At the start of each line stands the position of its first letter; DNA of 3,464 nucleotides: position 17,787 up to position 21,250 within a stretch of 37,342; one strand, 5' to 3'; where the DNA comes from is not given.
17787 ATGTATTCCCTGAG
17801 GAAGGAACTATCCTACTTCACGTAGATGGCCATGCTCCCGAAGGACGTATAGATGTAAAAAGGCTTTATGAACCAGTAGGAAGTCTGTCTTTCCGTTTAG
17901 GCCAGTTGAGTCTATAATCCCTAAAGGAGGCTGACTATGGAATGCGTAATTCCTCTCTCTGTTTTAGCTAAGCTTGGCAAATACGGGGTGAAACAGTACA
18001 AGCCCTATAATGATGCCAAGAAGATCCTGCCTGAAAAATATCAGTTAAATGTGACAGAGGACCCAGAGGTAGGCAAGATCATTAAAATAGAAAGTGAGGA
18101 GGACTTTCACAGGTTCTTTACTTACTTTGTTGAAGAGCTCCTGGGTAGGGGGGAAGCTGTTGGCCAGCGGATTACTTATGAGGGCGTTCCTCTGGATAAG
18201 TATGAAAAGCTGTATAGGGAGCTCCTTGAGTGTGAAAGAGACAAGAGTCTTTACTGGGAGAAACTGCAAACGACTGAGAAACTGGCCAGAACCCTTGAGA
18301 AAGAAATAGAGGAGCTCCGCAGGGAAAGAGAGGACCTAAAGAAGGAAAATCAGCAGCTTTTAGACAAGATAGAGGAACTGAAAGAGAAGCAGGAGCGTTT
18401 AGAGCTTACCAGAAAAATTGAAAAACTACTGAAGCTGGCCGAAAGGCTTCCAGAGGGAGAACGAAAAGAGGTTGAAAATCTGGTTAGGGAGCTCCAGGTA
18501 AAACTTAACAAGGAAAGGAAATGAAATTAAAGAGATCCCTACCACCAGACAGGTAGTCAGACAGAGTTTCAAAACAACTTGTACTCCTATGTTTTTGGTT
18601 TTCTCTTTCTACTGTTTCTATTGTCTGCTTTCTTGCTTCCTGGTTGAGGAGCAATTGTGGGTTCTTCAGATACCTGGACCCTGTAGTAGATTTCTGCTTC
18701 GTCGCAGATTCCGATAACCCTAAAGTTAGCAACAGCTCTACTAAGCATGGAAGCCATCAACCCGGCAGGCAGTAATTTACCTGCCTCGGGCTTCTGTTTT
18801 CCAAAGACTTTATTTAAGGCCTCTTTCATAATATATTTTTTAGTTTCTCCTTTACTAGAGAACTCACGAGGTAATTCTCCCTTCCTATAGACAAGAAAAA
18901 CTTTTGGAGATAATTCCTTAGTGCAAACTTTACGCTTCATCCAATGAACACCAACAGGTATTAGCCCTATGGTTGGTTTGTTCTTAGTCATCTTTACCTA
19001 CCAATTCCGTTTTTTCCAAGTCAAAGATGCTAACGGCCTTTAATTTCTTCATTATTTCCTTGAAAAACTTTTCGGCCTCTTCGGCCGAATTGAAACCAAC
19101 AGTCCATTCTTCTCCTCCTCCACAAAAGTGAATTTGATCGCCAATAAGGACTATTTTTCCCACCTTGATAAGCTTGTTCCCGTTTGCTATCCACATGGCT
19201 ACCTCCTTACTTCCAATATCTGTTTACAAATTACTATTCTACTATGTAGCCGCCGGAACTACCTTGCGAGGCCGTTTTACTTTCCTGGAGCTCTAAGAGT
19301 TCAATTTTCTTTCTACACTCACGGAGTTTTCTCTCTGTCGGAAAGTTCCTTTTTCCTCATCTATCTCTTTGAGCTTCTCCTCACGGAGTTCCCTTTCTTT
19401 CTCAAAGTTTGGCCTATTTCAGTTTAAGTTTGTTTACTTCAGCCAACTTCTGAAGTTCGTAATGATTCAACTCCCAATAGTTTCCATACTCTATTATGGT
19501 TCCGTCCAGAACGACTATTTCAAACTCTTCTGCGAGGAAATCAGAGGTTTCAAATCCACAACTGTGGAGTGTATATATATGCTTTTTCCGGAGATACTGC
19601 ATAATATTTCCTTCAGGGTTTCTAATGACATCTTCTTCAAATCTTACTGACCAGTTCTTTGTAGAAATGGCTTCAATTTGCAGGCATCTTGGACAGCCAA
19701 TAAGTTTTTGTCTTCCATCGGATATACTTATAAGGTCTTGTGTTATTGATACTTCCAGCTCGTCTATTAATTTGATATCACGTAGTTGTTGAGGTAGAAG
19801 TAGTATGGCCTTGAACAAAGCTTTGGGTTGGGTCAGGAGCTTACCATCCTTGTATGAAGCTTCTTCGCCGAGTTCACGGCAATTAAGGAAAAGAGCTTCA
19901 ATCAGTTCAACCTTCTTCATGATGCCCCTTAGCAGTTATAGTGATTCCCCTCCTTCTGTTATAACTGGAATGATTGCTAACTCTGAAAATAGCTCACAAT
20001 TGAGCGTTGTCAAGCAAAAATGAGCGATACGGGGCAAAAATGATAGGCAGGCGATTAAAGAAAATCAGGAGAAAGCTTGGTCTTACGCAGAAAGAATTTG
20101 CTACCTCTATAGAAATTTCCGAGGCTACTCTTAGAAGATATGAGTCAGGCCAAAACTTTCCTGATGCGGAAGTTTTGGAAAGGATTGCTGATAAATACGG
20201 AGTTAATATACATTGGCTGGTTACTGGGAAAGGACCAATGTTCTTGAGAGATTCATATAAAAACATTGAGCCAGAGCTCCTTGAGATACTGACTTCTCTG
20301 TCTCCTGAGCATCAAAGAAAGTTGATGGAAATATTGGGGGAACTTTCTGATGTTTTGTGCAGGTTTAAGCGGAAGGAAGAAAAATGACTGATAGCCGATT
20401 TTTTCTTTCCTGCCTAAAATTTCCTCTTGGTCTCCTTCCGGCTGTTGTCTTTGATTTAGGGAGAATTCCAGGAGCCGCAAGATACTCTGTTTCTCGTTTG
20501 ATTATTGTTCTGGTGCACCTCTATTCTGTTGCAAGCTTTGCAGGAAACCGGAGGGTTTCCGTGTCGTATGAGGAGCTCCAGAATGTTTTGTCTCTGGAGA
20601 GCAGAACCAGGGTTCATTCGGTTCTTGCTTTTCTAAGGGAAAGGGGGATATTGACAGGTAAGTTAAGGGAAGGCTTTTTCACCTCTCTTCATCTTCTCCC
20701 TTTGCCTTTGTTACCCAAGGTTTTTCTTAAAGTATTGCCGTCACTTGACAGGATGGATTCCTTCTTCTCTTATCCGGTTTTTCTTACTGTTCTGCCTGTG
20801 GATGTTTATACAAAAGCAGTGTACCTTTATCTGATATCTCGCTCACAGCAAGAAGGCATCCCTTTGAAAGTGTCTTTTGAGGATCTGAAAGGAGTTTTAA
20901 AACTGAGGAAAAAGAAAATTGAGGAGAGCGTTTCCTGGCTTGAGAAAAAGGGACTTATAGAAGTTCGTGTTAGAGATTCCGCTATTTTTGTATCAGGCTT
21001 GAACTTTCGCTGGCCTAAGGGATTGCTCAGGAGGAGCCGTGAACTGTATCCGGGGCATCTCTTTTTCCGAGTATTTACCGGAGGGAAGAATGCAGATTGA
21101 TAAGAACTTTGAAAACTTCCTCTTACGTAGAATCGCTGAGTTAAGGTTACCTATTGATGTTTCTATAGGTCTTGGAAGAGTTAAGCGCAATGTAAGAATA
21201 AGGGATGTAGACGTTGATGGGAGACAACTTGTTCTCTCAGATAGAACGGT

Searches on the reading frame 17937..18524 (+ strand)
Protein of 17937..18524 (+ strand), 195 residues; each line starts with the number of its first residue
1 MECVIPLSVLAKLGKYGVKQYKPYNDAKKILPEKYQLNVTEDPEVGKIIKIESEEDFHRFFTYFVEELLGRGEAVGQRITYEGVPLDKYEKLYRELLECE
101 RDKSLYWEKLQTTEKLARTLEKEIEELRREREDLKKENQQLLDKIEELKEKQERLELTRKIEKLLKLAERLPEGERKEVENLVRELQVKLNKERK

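Call 6: search_protein_families(library=pfam, proteins=[window:17937-18524:+], max_evalue=0.01)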
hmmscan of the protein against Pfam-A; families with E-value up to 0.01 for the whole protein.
window:17937-18524:+ (195 aa): 2 families
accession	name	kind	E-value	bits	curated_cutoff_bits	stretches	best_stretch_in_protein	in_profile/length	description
PF06009.19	Laminin_II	-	0.00058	20.3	33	1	93-167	23-98/138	Laminin Domain II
PF05852.16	DUF848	-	0.0018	18.9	25.3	1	108-180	53-129/145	Gammaherpesvirus protein of unknown function (DUF848)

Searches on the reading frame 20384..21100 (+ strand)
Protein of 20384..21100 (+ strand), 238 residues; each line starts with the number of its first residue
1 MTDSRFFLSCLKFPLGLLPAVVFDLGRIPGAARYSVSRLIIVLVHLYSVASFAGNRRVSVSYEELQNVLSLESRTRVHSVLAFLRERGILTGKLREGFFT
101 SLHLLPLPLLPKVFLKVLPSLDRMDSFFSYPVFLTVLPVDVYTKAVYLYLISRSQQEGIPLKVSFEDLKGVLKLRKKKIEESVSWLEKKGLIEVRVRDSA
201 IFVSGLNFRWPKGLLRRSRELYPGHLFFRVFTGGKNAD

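Call 7: search_protein_families(library=pfam, proteins=[window:20384-21100:+], max_evalue=0.01)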
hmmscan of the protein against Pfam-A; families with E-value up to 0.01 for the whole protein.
window:20384-21100:+ (238 aa): 2 families
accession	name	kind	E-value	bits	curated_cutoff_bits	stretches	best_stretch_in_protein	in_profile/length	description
PF13730.12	HTH_36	-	7.1e-05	23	25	1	143-192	7-55/55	Helix-turn-helix domain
PF13545.12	HTH_Crp_2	-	0.004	17.5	27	0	148-197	7-56/70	Crp-like helix-turn-helix domain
